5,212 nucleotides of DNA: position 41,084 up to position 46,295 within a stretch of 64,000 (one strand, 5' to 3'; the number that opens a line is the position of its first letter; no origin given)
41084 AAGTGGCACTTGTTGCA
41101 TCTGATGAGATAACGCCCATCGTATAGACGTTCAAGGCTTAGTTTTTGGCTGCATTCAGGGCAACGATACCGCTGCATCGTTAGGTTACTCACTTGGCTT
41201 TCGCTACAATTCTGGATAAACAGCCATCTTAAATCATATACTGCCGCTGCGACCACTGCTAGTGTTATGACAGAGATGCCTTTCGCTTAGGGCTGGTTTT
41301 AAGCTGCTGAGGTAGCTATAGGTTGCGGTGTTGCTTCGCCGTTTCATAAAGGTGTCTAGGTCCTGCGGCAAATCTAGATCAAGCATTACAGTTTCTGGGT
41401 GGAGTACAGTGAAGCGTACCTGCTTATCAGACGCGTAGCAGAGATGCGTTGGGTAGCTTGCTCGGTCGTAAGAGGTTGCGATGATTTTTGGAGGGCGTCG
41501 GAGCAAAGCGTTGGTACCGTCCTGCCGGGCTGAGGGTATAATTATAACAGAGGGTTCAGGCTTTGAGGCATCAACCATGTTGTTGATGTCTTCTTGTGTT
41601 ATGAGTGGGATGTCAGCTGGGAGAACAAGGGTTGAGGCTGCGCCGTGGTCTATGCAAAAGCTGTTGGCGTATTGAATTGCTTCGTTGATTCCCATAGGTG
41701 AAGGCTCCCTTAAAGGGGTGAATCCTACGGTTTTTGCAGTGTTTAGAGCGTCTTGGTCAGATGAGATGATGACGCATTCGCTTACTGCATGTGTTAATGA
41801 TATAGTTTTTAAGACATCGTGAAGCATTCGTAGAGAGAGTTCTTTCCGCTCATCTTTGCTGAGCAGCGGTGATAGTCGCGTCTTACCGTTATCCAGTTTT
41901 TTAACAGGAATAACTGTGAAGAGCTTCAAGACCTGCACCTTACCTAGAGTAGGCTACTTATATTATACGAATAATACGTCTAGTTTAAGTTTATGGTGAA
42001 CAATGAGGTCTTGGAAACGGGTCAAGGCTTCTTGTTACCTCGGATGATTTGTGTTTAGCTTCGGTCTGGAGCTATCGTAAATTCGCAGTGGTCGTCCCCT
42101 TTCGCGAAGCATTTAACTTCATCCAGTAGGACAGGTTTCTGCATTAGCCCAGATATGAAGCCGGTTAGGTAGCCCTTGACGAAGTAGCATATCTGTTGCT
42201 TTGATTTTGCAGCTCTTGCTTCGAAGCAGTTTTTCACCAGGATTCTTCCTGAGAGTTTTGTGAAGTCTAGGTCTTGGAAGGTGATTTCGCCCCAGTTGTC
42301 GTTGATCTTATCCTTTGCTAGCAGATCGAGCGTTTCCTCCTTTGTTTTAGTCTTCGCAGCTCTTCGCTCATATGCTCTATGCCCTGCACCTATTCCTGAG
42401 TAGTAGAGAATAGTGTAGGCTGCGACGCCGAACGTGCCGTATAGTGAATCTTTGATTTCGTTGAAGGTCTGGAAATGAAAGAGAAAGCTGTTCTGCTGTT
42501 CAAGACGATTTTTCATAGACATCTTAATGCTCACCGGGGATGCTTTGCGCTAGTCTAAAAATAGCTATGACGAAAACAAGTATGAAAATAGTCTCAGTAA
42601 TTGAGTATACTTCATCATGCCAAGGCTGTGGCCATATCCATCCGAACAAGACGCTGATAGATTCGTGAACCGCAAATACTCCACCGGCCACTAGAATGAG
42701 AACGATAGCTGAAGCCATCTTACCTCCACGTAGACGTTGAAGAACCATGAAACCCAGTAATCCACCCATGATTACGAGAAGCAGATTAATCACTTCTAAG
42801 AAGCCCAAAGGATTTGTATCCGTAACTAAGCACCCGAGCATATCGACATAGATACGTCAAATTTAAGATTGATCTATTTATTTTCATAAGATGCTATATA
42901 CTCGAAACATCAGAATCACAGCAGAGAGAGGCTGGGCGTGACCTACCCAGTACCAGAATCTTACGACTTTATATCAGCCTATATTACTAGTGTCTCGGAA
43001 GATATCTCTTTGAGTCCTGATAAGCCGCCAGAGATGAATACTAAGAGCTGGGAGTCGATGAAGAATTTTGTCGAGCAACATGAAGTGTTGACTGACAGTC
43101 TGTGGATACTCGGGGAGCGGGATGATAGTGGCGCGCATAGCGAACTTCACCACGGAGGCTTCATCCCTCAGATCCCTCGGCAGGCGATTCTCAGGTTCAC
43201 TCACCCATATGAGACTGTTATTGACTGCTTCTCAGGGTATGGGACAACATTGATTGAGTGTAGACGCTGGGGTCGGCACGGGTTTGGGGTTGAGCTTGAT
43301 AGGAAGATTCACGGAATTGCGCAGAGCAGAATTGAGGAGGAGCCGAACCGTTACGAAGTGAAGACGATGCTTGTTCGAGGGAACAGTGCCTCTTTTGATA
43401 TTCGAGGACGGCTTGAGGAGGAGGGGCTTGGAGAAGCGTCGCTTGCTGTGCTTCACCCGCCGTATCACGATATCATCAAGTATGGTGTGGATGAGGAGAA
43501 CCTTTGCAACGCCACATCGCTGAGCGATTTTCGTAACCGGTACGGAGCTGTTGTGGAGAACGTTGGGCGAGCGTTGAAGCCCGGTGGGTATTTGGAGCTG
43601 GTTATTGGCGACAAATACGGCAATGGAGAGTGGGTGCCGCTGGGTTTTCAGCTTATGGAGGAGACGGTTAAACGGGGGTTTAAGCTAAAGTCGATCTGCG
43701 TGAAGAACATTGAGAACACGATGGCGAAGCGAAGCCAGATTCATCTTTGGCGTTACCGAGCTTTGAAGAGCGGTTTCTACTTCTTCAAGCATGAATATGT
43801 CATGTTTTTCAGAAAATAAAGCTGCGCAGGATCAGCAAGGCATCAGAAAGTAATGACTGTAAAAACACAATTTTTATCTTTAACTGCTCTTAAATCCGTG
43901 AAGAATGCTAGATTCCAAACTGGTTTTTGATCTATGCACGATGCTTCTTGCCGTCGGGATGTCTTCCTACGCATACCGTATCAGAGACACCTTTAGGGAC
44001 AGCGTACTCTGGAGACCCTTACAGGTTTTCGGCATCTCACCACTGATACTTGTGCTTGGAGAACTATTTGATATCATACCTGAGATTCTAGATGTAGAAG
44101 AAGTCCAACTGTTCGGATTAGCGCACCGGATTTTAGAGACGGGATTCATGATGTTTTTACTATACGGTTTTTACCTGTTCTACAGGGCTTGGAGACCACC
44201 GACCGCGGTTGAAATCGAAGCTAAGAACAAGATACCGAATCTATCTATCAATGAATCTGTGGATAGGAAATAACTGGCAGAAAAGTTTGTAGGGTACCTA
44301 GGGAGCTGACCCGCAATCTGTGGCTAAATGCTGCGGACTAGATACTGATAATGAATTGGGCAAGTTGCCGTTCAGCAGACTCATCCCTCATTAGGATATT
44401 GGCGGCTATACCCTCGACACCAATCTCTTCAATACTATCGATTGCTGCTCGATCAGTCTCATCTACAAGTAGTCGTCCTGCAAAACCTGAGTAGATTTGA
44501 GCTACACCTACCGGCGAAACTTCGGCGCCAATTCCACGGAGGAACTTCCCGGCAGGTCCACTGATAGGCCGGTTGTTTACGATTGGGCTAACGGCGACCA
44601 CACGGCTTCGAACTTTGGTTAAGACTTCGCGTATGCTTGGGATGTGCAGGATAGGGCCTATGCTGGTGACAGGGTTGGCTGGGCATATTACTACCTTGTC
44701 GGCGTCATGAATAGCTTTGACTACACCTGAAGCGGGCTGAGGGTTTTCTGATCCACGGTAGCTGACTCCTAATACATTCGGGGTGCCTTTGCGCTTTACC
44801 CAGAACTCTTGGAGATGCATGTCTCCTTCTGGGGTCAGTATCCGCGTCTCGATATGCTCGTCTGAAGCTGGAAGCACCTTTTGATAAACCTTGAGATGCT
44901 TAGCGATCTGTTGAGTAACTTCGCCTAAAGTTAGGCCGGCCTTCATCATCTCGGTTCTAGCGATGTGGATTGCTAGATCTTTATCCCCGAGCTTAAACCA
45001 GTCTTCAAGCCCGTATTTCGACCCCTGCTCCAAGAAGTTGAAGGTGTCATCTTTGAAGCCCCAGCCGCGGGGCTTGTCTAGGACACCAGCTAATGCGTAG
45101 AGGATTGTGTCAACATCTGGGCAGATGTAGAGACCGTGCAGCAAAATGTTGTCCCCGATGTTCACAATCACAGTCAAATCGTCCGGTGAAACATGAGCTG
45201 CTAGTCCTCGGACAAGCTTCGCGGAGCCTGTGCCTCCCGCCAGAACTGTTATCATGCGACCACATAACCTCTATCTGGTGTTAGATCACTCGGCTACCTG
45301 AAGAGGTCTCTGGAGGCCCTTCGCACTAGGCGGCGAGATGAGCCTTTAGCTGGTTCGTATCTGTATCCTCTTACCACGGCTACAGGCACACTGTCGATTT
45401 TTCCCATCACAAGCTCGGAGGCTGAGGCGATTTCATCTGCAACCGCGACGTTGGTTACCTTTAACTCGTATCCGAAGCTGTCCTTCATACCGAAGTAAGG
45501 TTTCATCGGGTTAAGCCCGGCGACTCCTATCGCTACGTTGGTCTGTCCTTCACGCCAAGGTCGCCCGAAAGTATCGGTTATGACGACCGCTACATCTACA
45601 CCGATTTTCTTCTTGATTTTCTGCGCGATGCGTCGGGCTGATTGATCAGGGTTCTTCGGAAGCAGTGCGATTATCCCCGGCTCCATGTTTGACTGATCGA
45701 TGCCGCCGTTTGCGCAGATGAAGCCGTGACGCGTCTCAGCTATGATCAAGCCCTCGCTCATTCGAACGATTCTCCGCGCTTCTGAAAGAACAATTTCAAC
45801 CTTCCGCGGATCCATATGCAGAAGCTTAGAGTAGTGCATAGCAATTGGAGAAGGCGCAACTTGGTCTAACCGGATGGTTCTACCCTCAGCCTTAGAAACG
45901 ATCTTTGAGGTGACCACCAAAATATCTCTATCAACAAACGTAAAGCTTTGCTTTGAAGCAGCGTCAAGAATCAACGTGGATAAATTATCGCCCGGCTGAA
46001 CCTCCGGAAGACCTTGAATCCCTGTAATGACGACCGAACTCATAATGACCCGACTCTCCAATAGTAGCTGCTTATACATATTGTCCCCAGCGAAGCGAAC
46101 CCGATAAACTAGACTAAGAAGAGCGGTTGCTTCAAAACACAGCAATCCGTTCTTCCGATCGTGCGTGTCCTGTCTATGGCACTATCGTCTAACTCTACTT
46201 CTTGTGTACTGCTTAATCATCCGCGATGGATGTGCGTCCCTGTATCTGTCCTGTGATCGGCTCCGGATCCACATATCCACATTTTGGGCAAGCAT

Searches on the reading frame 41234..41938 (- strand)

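Call 35: search_protein_families(library=pfam, proteins=[window:41234-41938:-])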
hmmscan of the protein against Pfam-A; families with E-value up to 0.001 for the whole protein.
window:41234-41938:- (234 aa): 2 families
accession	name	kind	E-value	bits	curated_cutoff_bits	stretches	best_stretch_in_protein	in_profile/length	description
PF01983.22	CofC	-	5.2e-34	117.8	22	1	8-218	3-203/217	Guanylyl transferase CofC like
PF12804.13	NTP_transf_3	-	4.2e-07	30.7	27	1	42-146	30-132/160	MobA-like NTP transferase domain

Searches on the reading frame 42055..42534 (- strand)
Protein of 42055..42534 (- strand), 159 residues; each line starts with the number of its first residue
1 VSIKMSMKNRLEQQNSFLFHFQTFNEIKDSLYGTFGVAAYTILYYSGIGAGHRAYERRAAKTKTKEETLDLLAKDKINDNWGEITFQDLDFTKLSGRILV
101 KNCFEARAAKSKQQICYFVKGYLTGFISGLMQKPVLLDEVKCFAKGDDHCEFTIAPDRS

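Call 35: search_protein_families(library=pfam, proteins=[window:42055-42534:-])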
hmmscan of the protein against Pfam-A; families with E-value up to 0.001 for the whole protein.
window:42055-42534:- (159 aa): 1 family
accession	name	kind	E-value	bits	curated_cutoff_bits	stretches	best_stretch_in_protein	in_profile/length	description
PF02830.23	V4R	-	2.5e-16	59.9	31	1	100-155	5-61/62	V4R domain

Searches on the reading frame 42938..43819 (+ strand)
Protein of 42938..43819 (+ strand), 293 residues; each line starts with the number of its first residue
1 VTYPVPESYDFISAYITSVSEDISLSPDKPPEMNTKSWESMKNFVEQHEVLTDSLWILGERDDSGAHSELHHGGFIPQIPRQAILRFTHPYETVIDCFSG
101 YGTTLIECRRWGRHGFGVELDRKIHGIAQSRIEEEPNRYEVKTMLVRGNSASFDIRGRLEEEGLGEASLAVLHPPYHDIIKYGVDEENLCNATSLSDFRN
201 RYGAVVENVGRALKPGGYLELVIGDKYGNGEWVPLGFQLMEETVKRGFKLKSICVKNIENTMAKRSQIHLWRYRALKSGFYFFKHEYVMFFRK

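Call 35: search_protein_families(library=pfam, proteins=[window:42938-43819:+])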
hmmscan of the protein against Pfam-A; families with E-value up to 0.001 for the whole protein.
window:42938-43819:+ (293 aa): 1 family
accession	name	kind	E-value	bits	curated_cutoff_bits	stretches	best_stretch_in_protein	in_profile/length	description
PF01555.25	N6_N4_Mtase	-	2.3e-16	60.9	26.7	2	36-129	123-220/221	DNA methylase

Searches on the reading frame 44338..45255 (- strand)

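Call 36: search_protein_families(library=pfam, proteins=[window:44338-45255:-])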
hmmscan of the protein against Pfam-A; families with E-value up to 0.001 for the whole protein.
window:44338-45255:- (305 aa): 1 family
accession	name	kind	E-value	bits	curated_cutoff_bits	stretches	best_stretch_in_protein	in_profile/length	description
PF01933.23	CofD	-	6.6e-53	180.2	30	1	2-246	1-243/290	2-phospho-L-lactate transferase CofD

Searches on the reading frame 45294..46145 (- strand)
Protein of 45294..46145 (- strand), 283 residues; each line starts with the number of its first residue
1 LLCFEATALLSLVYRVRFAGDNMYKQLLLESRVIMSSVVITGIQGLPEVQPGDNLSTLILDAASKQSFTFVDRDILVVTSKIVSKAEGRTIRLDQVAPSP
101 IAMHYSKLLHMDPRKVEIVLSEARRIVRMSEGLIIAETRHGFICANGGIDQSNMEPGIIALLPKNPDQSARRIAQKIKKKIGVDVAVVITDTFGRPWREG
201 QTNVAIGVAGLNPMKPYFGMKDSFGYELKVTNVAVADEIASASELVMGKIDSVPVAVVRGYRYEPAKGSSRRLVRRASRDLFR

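Call 36: search_protein_families(library=pfam, proteins=[window:45294-46145:-])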
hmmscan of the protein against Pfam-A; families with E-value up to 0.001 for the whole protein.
window:45294-46145:- (283 aa): 1 family
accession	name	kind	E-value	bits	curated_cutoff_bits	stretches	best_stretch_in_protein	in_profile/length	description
PF01996.21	F420_ligase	-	1.4e-79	267.1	25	1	46-260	4-218/218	F420-0:Gamma-glutamyl ligase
